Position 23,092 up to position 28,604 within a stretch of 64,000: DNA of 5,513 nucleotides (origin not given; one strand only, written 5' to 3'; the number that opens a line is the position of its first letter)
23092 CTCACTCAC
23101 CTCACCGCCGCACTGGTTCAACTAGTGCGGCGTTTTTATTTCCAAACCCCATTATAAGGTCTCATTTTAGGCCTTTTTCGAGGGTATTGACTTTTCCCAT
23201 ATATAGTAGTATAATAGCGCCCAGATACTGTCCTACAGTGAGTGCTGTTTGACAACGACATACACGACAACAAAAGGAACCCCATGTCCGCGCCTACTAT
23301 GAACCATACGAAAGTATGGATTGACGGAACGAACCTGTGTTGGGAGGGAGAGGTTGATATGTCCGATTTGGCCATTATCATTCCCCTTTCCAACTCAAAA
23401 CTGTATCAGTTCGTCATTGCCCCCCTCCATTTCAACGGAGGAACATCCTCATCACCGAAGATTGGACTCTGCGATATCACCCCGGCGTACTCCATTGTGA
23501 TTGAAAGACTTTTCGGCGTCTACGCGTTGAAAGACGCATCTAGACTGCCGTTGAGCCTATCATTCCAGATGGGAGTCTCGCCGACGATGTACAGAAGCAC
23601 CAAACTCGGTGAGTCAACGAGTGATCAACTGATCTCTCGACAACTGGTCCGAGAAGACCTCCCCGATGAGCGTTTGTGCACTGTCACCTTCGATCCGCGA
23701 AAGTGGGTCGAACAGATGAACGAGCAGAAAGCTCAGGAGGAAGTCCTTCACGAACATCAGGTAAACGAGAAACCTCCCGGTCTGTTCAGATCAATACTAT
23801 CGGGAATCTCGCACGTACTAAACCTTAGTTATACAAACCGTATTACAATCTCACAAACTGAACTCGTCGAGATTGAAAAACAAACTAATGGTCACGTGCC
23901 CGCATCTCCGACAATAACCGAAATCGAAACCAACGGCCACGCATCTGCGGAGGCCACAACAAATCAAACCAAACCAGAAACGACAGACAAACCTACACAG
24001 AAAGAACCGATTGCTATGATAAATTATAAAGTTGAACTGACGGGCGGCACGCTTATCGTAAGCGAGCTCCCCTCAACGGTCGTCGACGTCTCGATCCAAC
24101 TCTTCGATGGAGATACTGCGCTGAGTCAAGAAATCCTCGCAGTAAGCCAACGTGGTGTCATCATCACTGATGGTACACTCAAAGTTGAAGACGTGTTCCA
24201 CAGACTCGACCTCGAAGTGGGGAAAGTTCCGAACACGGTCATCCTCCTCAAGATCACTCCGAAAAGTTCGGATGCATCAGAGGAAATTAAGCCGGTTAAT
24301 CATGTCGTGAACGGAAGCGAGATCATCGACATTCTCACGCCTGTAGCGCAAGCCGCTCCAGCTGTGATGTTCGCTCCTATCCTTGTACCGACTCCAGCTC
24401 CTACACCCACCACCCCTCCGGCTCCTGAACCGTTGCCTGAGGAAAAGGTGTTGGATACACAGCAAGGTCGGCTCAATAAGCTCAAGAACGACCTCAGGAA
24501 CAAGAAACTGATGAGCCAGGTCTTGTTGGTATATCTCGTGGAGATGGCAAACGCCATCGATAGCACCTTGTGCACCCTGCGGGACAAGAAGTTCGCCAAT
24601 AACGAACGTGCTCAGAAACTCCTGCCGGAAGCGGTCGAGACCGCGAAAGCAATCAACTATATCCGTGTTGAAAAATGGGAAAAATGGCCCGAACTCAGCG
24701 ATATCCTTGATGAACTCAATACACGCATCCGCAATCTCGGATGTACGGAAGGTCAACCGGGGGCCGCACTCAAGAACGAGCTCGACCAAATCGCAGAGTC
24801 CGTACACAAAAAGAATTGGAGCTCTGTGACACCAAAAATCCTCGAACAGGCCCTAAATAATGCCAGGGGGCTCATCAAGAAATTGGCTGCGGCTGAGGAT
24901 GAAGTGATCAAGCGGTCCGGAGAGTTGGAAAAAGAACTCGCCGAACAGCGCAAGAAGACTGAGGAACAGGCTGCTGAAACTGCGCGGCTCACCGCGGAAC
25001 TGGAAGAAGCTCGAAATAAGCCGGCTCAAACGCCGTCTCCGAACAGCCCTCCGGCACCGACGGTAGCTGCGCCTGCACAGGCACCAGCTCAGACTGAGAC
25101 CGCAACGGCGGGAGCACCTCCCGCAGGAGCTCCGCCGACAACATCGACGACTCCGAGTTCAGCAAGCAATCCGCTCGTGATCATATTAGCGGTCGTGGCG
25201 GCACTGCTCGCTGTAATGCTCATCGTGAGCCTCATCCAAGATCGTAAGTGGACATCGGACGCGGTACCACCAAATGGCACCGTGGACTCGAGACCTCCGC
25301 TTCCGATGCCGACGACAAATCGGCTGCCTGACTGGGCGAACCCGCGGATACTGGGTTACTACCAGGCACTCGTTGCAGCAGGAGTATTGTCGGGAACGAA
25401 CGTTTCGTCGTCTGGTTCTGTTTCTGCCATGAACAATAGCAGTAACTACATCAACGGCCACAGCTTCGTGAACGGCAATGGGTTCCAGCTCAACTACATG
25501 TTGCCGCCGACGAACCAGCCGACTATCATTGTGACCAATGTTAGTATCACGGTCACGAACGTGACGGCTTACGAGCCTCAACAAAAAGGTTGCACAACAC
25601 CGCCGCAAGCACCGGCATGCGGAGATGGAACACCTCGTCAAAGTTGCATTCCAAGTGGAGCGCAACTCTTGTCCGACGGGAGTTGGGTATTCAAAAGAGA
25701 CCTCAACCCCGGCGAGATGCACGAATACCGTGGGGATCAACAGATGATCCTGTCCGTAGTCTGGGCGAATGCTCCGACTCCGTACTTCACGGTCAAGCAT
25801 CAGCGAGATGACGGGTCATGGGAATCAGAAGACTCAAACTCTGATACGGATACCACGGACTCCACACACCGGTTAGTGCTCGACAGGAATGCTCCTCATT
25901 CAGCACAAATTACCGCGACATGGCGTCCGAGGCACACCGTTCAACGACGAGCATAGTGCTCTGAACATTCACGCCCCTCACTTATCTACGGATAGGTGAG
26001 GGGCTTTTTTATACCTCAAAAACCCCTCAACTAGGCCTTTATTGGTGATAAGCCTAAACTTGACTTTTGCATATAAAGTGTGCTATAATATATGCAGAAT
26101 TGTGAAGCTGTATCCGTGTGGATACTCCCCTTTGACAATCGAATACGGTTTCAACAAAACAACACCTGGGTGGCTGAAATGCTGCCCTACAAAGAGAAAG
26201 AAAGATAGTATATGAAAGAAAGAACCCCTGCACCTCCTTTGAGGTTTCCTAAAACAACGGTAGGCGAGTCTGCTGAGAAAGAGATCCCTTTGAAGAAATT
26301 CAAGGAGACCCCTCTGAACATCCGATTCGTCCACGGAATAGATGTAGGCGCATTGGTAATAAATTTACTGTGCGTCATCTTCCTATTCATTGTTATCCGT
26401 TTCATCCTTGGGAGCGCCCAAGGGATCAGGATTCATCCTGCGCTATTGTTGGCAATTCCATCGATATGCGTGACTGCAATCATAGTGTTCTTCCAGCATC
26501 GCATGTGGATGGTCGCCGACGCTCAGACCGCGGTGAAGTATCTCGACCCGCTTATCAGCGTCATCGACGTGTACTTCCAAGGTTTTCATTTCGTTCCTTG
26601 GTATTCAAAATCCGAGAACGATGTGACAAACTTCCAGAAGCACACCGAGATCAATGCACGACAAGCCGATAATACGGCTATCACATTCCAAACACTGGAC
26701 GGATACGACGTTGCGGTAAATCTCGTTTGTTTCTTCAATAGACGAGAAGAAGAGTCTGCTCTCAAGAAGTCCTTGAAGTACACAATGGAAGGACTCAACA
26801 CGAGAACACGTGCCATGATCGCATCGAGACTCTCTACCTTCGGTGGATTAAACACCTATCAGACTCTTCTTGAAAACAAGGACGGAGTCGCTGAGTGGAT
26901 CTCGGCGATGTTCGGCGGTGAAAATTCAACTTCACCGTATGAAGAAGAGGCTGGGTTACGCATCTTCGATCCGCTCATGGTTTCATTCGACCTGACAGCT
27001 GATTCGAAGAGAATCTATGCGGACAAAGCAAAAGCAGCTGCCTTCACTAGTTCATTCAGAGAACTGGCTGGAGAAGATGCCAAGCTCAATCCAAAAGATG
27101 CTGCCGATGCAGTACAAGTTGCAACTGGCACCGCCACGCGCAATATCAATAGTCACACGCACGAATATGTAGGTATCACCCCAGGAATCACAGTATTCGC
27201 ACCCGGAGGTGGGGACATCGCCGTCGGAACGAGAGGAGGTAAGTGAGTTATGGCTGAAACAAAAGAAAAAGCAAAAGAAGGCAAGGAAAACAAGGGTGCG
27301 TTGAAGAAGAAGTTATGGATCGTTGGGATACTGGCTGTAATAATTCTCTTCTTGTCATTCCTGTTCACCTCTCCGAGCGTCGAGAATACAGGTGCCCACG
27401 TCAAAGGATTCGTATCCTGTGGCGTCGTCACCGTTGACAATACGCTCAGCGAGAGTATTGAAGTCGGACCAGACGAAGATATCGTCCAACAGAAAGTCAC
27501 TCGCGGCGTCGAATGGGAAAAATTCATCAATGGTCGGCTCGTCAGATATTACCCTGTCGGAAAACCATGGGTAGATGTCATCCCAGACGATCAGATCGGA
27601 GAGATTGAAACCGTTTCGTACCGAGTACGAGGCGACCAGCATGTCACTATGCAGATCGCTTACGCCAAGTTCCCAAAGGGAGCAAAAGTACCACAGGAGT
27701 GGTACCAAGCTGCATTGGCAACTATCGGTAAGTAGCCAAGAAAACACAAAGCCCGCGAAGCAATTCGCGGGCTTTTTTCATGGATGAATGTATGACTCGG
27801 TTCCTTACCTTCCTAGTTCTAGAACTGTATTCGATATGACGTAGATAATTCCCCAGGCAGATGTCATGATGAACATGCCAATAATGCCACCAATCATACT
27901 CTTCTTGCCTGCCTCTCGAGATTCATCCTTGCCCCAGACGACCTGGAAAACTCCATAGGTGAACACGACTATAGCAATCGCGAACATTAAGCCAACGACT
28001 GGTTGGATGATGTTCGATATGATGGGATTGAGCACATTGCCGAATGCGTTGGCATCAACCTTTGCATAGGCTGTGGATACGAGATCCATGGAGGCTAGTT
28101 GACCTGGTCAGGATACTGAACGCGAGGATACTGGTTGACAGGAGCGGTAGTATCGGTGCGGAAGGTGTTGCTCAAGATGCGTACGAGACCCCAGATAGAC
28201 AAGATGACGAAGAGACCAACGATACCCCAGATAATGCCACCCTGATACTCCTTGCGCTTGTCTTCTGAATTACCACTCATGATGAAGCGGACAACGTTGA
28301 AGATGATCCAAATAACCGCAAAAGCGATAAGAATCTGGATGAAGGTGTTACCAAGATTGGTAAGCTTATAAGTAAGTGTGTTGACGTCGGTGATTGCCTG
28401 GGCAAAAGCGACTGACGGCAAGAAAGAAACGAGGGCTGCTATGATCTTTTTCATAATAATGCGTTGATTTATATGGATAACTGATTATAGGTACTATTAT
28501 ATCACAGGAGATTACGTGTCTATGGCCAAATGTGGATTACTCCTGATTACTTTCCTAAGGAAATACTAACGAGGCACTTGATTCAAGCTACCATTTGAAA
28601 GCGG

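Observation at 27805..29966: Tandem array of five small secreted two-TM proteins with VirB2/TrbC-pilin-like architecture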

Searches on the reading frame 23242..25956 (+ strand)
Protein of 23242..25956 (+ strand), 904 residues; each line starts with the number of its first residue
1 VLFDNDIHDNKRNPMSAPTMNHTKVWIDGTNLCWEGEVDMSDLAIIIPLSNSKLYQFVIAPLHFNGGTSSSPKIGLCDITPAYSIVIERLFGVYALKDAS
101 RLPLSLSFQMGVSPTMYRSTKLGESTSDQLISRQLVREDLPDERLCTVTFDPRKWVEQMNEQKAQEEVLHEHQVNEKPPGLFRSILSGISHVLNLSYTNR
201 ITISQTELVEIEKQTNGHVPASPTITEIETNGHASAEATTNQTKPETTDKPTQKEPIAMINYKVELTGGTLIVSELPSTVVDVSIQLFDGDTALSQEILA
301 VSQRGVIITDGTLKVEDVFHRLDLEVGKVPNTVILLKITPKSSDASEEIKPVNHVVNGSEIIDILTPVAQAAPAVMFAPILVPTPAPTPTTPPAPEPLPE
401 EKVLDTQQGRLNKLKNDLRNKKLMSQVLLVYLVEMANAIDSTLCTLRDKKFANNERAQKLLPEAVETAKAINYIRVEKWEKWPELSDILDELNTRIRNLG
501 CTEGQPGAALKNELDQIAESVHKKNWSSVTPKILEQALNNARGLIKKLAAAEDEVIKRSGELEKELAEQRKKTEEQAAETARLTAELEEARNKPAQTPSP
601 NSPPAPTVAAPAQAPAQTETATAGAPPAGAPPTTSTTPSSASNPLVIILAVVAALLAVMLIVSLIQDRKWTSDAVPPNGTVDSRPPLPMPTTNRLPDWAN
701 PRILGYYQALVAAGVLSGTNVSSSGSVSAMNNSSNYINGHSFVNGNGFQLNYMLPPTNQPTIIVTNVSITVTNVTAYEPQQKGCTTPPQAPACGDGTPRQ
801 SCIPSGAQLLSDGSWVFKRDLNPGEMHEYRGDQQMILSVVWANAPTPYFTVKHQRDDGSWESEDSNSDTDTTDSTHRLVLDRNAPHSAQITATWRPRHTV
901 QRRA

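Call 8: search_protein_families(library=pfam, proteins=[window:23242-25956:+], max_evalue=0.001)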
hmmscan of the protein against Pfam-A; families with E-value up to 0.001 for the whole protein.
window:23242-25956:+ (904 aa): 0 families

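Call 84: search_protein_families(library=pfam, proteins=[window:23242-25956:+], max_evalue=0.5)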
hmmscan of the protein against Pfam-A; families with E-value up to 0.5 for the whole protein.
window:23242-25956:+ (904 aa): 3 families
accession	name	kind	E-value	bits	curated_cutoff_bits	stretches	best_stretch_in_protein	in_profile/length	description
PF01763.21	Herpes_UL6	-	0.043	12.8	27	1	512-585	350-422/562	Herpesvirus UL6 like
PF02706.20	Wzz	-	0.16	12.7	25.5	1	646-674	17-45/91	Chain length determinant protein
PF10193.14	Telomere_reg-2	-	0.25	12.2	23.6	1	530-585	16-71/112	Telomere length regulation protein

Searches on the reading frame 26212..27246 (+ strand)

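Call 3: search_protein_families(library=pfam, proteins=[window:26212-27246:+], max_evalue=1)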
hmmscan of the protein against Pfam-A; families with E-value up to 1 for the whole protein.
window:26212-27246:+ (344 aa): 1 family
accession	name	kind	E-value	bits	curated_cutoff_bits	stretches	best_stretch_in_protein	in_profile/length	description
PF01145.31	Band_7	-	0.03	14.8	23.6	1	120-231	20-123/176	SPFH domain / Band 7 family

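Call 4: search_protein_families(library=ncbifam, proteins=[window:26212-27246:+], max_evalue=1)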
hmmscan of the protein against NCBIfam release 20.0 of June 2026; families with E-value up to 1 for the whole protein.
window:26212-27246:+ (344 aa): 0 families

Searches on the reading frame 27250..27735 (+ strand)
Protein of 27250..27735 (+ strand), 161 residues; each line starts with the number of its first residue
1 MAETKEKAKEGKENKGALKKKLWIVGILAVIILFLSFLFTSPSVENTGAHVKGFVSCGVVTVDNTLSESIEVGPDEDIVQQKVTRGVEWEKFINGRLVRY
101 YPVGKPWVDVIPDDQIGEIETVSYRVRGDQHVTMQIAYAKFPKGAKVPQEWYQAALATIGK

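Call 3: search_protein_families(library=pfam, proteins=[window:27250-27735:+], max_evalue=1)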
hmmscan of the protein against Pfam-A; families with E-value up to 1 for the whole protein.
window:27250-27735:+ (161 aa): 1 family
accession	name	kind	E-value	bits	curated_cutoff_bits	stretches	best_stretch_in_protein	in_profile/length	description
PF13786.12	DUF4179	-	0.19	12.7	30.1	1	19-55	3-41/94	Domain of unknown function (DUF4179)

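Call 4: search_protein_families(library=ncbifam, proteins=[window:27250-27735:+], max_evalue=1)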
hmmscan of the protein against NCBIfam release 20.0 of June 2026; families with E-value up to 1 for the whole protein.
window:27250-27735:+ (161 aa): 1 family
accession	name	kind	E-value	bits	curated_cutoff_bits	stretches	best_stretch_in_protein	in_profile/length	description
NF004285.1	PRK05696.1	equivalog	0.21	11.4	179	1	1-34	1-32/171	flagellar basal body-associated protein FliL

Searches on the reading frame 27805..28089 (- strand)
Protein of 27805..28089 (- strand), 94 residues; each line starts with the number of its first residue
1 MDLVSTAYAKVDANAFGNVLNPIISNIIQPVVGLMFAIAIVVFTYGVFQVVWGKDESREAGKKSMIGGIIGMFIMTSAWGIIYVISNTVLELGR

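Call 3: search_protein_families(library=pfam, proteins=[window:27805-28089:-], max_evalue=1)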
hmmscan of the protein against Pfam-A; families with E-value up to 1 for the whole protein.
window:27805-28089:- (94 aa): 5 families
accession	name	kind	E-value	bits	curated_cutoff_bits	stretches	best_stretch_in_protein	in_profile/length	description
PF18895.5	T4SS_pilin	-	6.6e-10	39.4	26.6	1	18-85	3-71/71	Type IV secretion system pilin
PF04956.18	TrbC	-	0.0077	16.8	27.9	1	5-81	26-94/98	TrbC/VIRB2 pilin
PF01741.23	MscL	-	0.02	15.7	27.4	1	7-70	18-79/123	Large-conductance mechanosensitive channel, MscL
PF12725.13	DUF3810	-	0.065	13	28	1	15-84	8-84/311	Protein of unknown function (DUF3810)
PF07010.17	Endomucin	-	0.1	12.9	26.6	1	15-56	178-220/260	Endomucin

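Call 4: search_protein_families(library=ncbifam, proteins=[window:27805-28089:-], max_evalue=1)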
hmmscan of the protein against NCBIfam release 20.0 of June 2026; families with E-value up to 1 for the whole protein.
window:27805-28089:- (94 aa): 5 families
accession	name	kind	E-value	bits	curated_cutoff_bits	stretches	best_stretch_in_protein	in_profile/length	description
NF045849.1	ICE_MMCAP2_0565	equivalog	4.2e-05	23.1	40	1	14-88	3-79/80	Mbov_0395 family pilin-like conjugal transfer protein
NF010558.0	PRK13953.1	equivalog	0.042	13.9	197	1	5-37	19-51/128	large conductance mechanosensitive channel protein MscL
NF010560.0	PRK13955.1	equivalog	0.13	12.2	180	1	7-53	18-67/132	large conductance mechanosensitive channel protein MscL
NF001842.0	PRK00567.1-3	equivalog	0.25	11.3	146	1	7-85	18-92/147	large-conductance mechanosensitive channel protein MscL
NF010559.0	PRK13954.1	equivalog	0.42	11.1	176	0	6-42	17-53/120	large conductance mechanosensitive channel protein MscL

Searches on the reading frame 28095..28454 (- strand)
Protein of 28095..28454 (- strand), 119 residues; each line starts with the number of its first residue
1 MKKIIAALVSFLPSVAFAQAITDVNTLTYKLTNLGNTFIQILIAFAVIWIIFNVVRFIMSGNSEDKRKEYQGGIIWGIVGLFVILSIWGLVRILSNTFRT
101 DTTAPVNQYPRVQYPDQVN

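Call 3: search_protein_families(library=pfam, proteins=[window:28095-28454:-], max_evalue=1)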
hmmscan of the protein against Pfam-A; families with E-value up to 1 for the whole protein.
window:28095-28454:- (119 aa): 5 families
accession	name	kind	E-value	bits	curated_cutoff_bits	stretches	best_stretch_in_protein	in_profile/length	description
PF18895.5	T4SS_pilin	-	9.8e-12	45.2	26.6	1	27-94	5-71/71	Type IV secretion system pilin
PF04956.18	TrbC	-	0.043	14.5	27.9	1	4-82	16-89/98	TrbC/VIRB2 pilin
PF04306.18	DUF456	-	0.045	14.5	29.4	1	11-91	4-84/139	Protein of unknown function (DUF456)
PF14362.11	DUF4407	-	0.1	12.3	31.3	1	7-69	25-76/297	Domain of unknown function (DUF4407)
PF12725.13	DUF3810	-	0.21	11.4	28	1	39-90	25-81/311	Protein of unknown function (DUF3810)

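Call 4: search_protein_families(library=ncbifam, proteins=[window:28095-28454:-], max_evalue=1)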
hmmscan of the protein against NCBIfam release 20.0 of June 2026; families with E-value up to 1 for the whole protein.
window:28095-28454:- (119 aa): 8 families
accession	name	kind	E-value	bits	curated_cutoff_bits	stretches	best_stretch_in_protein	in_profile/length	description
NF045849.1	ICE_MMCAP2_0565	equivalog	6e-08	32.3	40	1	25-96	7-78/80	Mbov_0395 family pilin-like conjugal transfer protein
NF041554.1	SA1362_fam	subfamily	0.00027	21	42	1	31-70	21-61/70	SA1362 family protein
NF009255.0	PRK12612.1-3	equivalog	0.055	14.2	112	1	38-88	9-59/92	putative monovalent cation/H+ antiporter subunit F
NF010557.0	PRK13952.1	equivalog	0.13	12.4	159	1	32-66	83-117/142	large conductance mechanosensitive channel protein MscL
NF041023.1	PP0621_fam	subfamily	0.26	11.6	45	0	39-66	5-28/71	PP0621 family protein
NF046000.1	MAG1210_fam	subfamily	0.29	9.7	275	1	23-95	51-122/550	MAG1210 family protein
NF006283.1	PRK08455.1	equivalog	0.42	10.2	187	1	38-70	20-52/182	flagellar basal body-associated protein FliL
TIGR04286.1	MSEP-CTERM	equivalog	0.7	7.7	150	1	5-91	146-227/920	MSEP-CTERM sorting domain-containing protein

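Call 81: search_protein_representatives(protein=window:28095-28454:-)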
Query: 119 residues. Proteins with E-value up to 0.001 (for the whole library): 5471; up to 1e-10: 669; up to 1e-30: 5. The best 150 are listed.
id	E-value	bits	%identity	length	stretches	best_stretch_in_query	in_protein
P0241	1.3e-39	151.2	37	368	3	14-100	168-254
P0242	5.2e-37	142.8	62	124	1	1-118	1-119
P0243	8.7e-36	138.9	68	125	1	1-117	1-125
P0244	3.5e-33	130.5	55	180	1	5-115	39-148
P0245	7.5e-32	126.2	58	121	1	1-115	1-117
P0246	1.3e-30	122.2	40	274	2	20-117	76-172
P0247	5.7e-30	120.1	31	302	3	3-100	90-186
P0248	1.4e-29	118.9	38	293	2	20-116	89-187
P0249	1.7e-29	118.6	35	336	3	33-105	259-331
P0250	1.9e-28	115.2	57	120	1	1-112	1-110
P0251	7.0e-28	113.4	40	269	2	30-106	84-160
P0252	1.4e-27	112.4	52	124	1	1-117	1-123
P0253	2.5e-27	111.6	59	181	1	19-113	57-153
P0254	8.1e-27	110.0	39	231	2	6-99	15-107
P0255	8.5e-27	109.9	38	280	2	23-108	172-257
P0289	3.8e-21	91.7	26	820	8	32-91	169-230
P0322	6.6e-19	84.5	29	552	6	15-98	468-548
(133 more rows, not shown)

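Call 82: search_protein_families(library=pfam, proteins=[P0241, P0289, P0322, P0247], max_evalue=0.001)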
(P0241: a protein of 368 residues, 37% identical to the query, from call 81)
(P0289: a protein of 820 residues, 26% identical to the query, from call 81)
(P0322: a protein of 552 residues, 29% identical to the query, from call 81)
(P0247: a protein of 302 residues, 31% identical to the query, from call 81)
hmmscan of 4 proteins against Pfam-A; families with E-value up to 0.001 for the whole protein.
P0241 (368 aa): 2 families
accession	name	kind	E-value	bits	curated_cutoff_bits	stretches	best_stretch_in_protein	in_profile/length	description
PF18895.5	T4SS_pilin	-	3.8e-24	85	26.6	3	91-146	14-71/71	Type IV secretion system pilin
PF03994.20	DUF350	-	0.00089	19.8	26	0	289-356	47-107/133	Domain of Unknown Function (DUF350)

P0289 (820 aa): 2 families
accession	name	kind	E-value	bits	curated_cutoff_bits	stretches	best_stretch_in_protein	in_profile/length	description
PF18895.5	T4SS_pilin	-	2.2e-67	223.5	26.6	8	169-227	9-66/71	Type IV secretion system pilin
PF04956.18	TrbC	-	1.5e-13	51.2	27.9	1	331-408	26-96/98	TrbC/VIRB2 pilin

P0322 (552 aa): 3 families
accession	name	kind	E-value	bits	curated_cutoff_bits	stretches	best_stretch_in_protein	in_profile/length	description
PF18895.5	T4SS_pilin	-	2.9e-71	235.9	26.6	6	475-544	3-71/71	Type IV secretion system pilin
PF02322.20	Cyt_bd_oxida_II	-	2.2e-08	34.2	35.6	0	149-366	84-247/302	Cytochrome bd terminal oxidase subunit II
PF17382.7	Ycf70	-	0.00044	21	25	0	288-337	6-55/89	Uncharacterized Ycf70-like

P0247 (302 aa): 1 family
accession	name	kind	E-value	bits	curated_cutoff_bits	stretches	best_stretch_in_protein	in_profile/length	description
PF18895.5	T4SS_pilin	-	2.4e-19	69.6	26.6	3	119-180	10-71/71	Type IV secretion system pilin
